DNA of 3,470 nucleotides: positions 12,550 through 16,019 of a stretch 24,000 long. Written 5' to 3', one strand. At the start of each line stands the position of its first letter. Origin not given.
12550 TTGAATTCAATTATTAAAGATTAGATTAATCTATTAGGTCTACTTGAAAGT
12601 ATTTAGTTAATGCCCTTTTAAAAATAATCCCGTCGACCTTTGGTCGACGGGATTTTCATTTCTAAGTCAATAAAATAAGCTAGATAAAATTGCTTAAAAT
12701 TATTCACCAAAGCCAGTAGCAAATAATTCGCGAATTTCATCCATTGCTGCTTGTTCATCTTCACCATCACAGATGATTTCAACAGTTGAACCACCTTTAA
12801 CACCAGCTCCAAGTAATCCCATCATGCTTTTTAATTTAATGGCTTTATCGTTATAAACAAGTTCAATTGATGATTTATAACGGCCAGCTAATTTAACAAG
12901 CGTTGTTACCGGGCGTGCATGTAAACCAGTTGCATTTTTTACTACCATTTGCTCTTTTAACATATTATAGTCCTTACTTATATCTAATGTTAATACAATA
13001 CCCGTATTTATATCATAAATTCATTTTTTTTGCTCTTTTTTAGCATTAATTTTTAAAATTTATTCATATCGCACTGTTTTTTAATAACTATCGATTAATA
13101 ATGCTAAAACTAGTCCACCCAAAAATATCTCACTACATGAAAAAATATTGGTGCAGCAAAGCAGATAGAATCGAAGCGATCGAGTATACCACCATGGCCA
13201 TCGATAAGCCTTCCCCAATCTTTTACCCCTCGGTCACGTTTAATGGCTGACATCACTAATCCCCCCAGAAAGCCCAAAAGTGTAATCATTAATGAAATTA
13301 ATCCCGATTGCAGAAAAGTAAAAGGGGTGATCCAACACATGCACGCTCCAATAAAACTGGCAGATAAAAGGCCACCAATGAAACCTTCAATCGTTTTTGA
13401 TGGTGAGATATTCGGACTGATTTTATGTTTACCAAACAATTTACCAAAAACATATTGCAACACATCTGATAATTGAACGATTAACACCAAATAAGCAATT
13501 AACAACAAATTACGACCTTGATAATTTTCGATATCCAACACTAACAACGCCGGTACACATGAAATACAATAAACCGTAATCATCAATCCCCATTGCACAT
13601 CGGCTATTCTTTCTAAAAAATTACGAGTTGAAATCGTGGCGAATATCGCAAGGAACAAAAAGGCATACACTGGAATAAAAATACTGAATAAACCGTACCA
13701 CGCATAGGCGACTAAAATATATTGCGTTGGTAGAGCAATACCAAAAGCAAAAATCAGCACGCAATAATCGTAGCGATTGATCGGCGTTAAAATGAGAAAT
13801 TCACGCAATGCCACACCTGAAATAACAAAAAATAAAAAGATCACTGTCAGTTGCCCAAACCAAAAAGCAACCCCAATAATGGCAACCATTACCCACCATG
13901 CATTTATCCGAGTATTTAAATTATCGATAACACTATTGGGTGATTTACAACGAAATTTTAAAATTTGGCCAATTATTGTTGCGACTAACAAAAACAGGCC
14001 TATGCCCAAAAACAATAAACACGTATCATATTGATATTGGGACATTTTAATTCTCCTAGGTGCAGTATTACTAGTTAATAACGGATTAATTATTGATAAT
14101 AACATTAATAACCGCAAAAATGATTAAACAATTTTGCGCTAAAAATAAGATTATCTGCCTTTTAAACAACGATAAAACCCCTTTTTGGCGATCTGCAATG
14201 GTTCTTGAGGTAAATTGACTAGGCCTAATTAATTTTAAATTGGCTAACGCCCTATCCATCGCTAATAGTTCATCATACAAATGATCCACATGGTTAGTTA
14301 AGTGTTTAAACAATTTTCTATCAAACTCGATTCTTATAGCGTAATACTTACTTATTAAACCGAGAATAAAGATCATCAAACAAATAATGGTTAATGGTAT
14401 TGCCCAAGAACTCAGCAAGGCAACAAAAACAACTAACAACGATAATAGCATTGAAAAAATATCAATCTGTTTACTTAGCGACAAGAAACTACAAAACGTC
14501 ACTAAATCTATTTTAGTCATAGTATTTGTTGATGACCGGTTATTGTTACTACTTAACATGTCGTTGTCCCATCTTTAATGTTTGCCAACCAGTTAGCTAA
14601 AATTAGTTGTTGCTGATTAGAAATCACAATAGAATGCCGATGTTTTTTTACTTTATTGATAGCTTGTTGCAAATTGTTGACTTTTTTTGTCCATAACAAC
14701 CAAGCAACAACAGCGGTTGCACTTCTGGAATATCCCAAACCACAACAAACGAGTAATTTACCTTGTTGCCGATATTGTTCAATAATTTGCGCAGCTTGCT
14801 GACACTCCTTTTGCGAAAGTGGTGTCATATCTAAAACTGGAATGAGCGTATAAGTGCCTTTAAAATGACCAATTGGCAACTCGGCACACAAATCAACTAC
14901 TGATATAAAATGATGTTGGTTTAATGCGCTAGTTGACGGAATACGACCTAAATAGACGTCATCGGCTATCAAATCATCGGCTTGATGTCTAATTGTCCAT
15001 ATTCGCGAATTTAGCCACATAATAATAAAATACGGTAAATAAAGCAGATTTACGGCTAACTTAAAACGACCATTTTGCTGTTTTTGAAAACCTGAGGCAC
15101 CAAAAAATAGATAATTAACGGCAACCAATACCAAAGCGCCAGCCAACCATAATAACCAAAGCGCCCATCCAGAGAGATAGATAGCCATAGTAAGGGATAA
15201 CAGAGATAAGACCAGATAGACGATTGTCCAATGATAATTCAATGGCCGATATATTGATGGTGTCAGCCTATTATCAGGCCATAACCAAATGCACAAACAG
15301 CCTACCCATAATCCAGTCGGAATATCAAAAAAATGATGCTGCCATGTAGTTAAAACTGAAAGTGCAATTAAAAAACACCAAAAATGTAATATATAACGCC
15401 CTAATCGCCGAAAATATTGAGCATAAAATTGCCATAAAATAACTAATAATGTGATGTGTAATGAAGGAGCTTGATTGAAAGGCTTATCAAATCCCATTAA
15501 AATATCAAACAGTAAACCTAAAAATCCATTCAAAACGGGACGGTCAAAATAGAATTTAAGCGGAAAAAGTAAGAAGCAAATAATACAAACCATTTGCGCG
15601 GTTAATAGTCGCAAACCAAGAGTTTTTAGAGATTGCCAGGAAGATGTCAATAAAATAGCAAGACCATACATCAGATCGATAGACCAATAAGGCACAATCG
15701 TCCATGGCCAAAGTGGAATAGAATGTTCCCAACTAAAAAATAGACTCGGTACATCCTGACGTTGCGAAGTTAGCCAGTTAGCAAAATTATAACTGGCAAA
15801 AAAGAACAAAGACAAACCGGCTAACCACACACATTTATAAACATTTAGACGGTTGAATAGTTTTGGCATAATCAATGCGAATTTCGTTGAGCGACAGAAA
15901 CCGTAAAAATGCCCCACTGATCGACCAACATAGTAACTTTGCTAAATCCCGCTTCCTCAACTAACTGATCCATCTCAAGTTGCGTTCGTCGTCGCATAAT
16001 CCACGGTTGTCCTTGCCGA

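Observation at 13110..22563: Candidate novel lipid pathway: PlsA/PlsR-like radical-enzyme fusion co-operonic with ynbA-ynbC-ynbD-orf157-ynbB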

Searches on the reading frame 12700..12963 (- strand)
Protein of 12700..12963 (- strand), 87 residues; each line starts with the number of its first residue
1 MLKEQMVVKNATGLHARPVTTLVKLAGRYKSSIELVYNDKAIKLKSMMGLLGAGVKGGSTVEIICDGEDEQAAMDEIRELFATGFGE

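Call 4: search_protein_families(library=pfam, proteins=[window:12700-12963:-])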
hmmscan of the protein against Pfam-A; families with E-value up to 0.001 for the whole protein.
window:12700-12963:- (87 aa): 1 family
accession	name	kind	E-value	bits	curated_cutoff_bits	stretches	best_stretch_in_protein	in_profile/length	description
PF00381.24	PTS-HPr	-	8.7e-28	96.6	23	1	3-82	2-80/81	PTS HPr component phosphorylation site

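Call 5: search_protein_families(library=ncbifam, proteins=[window:12700-12963:-])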
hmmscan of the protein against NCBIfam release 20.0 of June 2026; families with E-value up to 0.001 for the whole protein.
window:12700-12963:- (87 aa): 9 families
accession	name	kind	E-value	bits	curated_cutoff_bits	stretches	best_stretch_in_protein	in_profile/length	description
TIGR01003.1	PTS_HPr_family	subfamily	5.9e-25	87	47.9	1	1-82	1-82/82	HPr family phosphocarrier protein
NF010352.0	PRK13780.1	equivalog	1.4e-23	82.6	110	1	2-81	2-81/88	phosphocarrier protein HPr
NF010354.0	PRK13782.1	equivalog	3.2e-17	62.3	123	1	1-78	1-78/85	HPr family phosphocarrier protein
NF041319.1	PTS-HPr_Halo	equivalog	1.2e-16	60.9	140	1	8-83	7-85/87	phosphocarrier protein HPr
NF008319.0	PRK11109.1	equivalog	8.3e-16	58.2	302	1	2-87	286-374/376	fused PTS fructose transporter subunit IIA/HPr protein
NF008104.0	PRK10850.1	equivalog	2.2e-12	46.9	153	1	1-82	1-82/85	phosphocarrier protein Hpr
NF010351.0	PRK13779.1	equivalog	6e-12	45.2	766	1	6-87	419-503/503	bifunctional PTS system fructose-specific transporter subunit IIA/HPr protein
NF008478.1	PRK11377.1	equivalog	6.4e-12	45.2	520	1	5-87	159-241/473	dihydroxyacetone kinase phosphoryl donor subunit DhaM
NF008146.0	PRK10897.1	equivalog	1.6e-10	41.1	119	1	2-87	3-89/90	PTS phosphocarrier protein NPr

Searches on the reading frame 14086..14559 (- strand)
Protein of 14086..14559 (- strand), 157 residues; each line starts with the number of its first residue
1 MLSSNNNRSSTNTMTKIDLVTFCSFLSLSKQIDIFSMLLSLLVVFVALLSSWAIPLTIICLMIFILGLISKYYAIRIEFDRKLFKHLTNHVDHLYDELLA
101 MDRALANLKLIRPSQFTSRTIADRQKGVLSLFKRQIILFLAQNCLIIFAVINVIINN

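Call 4: search_protein_families(library=pfam, proteins=[window:14086-14559:-])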
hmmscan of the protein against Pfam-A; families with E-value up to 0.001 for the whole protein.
window:14086-14559:- (157 aa): 0 families

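Call 5: search_protein_families(library=ncbifam, proteins=[window:14086-14559:-])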
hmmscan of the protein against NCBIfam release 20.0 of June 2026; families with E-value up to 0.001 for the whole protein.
window:14086-14559:- (157 aa): 0 families

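Call 53: search_protein_families(library=pfam, proteins=[window:14086-14559:-], max_evalue=10)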
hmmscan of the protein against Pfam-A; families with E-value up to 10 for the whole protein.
window:14086-14559:- (157 aa): 2 families
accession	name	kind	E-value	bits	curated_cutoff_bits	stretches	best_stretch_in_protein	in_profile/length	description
PF20990.2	DUF2207_C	-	0.045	13.9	33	1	33-109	142-214/247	Predicted membrane protein (DUF2207) C-terminal domain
PF07254.17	Cpta_toxin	-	0.097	13.2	27.3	1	26-70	7-56/133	Membrane-bound toxin component of toxin-antitoxin system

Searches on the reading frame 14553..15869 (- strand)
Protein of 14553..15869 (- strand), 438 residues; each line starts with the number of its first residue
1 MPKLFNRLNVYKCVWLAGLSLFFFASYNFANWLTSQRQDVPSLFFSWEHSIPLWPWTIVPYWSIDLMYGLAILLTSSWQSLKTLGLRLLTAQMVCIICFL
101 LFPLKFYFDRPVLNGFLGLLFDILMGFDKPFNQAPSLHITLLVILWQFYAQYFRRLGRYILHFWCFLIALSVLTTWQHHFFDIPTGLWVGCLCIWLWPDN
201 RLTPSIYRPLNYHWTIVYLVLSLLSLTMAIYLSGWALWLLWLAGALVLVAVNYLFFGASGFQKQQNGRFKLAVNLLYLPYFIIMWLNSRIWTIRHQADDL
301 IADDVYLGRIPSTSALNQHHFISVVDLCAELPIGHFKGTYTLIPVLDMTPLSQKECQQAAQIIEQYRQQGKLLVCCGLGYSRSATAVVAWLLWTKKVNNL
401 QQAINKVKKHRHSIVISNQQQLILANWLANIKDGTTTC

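Call 4: search_protein_families(library=pfam, proteins=[window:14553-15869:-])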
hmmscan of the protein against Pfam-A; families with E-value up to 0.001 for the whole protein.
window:14553-15869:- (438 aa): 2 families
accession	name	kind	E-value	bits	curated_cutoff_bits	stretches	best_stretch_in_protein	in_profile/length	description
PF00782.25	DSPc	-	2.7e-13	50.3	33.5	1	305-421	1-124/133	Dual specificity phosphatase, catalytic domain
PF01569.27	PAP2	-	5.2e-05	23.4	27.2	1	103-197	18-121/130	PAP2 superfamily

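Call 5: search_protein_families(library=ncbifam, proteins=[window:14553-15869:-])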
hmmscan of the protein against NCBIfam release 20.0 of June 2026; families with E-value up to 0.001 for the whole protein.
window:14553-15869:- (438 aa): 1 family
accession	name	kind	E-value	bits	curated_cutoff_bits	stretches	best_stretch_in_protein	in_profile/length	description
NF009025.0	PRK12361.1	equivalog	1.7e-21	76.1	505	1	213-429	5-234/546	hypothetical protein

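Call 61: search_solved_structures(query=window:14556-15869:-, max_evalue=1)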
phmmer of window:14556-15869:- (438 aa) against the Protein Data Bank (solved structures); distinct sequences matched with E-value up to 1: 45.
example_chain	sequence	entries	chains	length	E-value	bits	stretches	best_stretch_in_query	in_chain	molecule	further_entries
5z5b_A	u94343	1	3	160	9.6e-06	28.4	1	344-426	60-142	Protein-tyrosine phosphatase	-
9ok9_A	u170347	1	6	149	1.7e-05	27.6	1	323-414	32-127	Dual specificity protein phosphatase 10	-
9e9l_A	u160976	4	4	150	1.9e-05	27.4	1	302-424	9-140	ShufPTP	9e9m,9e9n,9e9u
9o8w_A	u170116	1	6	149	2.2e-05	27.3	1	323-410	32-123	Dual specificity protein phosphatase 10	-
7y4c_A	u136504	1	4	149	2.5e-05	27.1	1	323-408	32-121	Dual specificity protein phosphatase 10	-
1zzw_A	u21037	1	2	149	2.5e-05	27.1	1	323-408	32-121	Dual specificity protein phosphatase 10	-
6mc1_A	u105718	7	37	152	2.5e-05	27.1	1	323-408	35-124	Dual specificity protein phosphatase 10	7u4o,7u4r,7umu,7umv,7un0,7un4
5z59_A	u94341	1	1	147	2.9e-05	26.9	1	344-424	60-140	Protein-tyrosine phosphatase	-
5z5a_A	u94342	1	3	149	3e-05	26.8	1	343-424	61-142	Protein-tyrosine phosphatase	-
2e0t_A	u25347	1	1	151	3.1e-05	26.8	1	356-414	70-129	Dual specificity phosphatase 26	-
7y4e_A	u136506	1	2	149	3.1e-05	26.7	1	323-404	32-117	Dual specificity protein phosphatase 10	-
9nym_A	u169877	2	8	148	3.2e-05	26.7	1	323-403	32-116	Dual specificity protein phosphatase 10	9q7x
9nsb_A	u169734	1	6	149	3.3e-05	26.7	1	323-397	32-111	Dual specificity protein phosphatase 10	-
2oud_A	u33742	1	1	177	3.7e-05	26.5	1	323-408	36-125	Dual specificity protein phosphatase 10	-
9bpn_A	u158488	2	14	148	3.8e-05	26.5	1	323-397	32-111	Dual specificity protein phosphatase 10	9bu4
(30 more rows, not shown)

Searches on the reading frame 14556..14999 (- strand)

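Call 60: search_protein_families(library=pfam, proteins=[window:14556-14999:-], max_evalue=10)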
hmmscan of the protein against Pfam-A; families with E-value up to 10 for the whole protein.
window:14556-14999:- (148 aa): 8 families
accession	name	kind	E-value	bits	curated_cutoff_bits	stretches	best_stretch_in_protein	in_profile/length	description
PF00782.25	DSPc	-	2.2e-14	53.8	33.5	1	15-131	1-124/133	Dual specificity phosphatase, catalytic domain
PF22784.1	PTP-SAK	-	0.00051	20.6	27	1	42-103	45-111/153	Swiss Army Knife protein, DSP-PTPase phosphatase domain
PF22785.1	Tc-R-P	-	0.00053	20.9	27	1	49-104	48-104/106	Polymorphic toxin system, DSP-PTPase phosphatase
PF00102.32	Y_phosphatase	-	0.00077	19.6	20.9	1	60-135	148-229/234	Protein-tyrosine phosphatase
PF22009.2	YLDV-IL18BP-like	-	0.00084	20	27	1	75-148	7-86/104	Yaba-Like Disease Virus IL18BP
PF22741.1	PTP-NADK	-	0.0018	18.1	27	1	53-128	82-156/163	DSP-PTPase phosphatase fused to NAD+ Kinase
PF11832.13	DUF3352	-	0.019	14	26.8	1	68-138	159-220/536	Protein of unknown function (DUF3352)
PF14566.11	PTPlike_phytase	-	0.15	12.6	27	1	49-102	103-156/158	Inositol hexakisphosphate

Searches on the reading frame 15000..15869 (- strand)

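Call 60: search_protein_families(library=pfam, proteins=[window:15000-15869:-], max_evalue=10)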
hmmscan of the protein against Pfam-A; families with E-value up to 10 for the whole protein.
window:15000-15869:- (290 aa): 2 families
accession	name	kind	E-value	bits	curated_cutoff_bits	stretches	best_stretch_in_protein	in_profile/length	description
PF01569.27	PAP2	-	5.5e-05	23.4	27.2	1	103-197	18-121/130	PAP2 superfamily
PF14360.12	PAP2_C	-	0.0068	17.4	27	1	138-197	10-72/74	PAP2 superfamily C-terminal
